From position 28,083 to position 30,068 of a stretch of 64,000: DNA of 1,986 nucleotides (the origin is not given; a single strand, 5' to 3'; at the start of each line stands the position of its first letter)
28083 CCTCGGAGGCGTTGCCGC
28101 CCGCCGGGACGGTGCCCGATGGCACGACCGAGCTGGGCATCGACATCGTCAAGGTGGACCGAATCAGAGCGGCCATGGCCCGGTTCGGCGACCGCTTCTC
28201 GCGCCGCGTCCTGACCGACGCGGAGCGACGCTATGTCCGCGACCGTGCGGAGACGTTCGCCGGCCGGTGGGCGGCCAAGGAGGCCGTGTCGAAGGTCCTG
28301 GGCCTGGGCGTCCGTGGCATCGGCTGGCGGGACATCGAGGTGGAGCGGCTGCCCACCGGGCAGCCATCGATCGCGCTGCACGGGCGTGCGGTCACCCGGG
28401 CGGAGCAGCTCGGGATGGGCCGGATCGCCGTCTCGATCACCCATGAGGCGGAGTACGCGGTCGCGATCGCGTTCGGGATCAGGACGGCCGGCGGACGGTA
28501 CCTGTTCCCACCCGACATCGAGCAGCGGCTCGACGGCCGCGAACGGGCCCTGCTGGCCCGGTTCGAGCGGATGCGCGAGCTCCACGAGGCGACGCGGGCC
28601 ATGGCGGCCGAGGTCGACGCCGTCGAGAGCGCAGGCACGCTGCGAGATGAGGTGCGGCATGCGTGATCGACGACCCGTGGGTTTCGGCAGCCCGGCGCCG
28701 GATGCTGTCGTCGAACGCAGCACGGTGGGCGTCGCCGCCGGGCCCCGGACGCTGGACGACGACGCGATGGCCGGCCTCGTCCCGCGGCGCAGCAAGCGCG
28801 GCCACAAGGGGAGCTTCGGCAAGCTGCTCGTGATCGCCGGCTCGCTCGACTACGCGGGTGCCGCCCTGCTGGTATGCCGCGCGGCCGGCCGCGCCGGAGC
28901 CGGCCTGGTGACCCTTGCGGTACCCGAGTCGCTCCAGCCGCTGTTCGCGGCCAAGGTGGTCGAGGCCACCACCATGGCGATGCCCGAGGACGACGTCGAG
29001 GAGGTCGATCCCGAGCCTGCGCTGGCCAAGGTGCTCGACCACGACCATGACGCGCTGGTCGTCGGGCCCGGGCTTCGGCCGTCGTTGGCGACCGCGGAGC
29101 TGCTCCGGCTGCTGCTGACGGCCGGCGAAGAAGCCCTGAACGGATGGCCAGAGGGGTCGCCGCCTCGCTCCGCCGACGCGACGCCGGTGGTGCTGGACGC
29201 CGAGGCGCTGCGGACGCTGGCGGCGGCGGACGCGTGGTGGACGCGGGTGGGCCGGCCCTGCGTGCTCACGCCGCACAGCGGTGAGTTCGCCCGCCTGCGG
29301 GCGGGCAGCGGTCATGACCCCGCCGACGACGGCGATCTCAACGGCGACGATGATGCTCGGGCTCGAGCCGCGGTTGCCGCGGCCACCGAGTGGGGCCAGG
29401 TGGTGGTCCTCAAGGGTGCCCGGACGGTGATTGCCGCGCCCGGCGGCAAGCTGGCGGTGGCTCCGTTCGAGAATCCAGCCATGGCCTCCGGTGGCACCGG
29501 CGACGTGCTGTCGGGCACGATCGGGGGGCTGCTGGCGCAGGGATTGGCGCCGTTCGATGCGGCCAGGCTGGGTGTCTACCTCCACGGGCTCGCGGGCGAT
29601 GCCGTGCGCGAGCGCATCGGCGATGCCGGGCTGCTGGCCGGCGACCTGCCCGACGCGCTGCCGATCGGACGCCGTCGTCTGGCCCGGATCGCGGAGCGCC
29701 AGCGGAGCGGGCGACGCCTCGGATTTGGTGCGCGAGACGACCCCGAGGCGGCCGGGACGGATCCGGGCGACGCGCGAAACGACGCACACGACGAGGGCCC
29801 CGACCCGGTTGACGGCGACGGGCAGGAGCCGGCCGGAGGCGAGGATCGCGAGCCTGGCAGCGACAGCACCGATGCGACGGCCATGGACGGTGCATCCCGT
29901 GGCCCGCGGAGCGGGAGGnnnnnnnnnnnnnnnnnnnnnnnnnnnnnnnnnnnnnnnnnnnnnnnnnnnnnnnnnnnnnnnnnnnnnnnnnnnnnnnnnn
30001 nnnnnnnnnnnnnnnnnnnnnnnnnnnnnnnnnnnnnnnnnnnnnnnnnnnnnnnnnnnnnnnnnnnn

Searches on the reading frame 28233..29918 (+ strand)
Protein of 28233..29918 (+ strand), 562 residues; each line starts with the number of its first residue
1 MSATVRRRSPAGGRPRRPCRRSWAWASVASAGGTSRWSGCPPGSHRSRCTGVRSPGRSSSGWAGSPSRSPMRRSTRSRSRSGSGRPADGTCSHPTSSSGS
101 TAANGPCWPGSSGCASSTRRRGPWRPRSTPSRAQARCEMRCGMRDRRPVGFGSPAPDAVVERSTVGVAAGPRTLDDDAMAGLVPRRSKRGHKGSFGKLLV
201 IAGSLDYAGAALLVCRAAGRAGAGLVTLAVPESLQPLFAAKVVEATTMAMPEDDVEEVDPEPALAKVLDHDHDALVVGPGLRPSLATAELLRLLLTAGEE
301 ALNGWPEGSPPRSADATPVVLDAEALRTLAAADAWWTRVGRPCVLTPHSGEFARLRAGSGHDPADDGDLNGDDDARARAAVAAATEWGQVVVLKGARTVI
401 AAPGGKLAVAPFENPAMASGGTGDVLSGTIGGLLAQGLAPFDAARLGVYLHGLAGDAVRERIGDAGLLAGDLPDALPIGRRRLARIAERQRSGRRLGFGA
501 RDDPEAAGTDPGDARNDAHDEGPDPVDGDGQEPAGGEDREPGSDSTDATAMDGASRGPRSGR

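Call 80: search_protein_families(library=pfam, proteins=[window:28233-29918:+], max_evalue=0.00001)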
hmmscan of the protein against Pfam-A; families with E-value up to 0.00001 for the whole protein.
window:28233-29918:+ (562 aa): 1 family
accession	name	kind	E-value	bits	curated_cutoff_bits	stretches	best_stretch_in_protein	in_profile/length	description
PF01256.23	Carb_kinase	-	1.2e-44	153.1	27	1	198-474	1-238/242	NAD(P)H-hydrate dehydratase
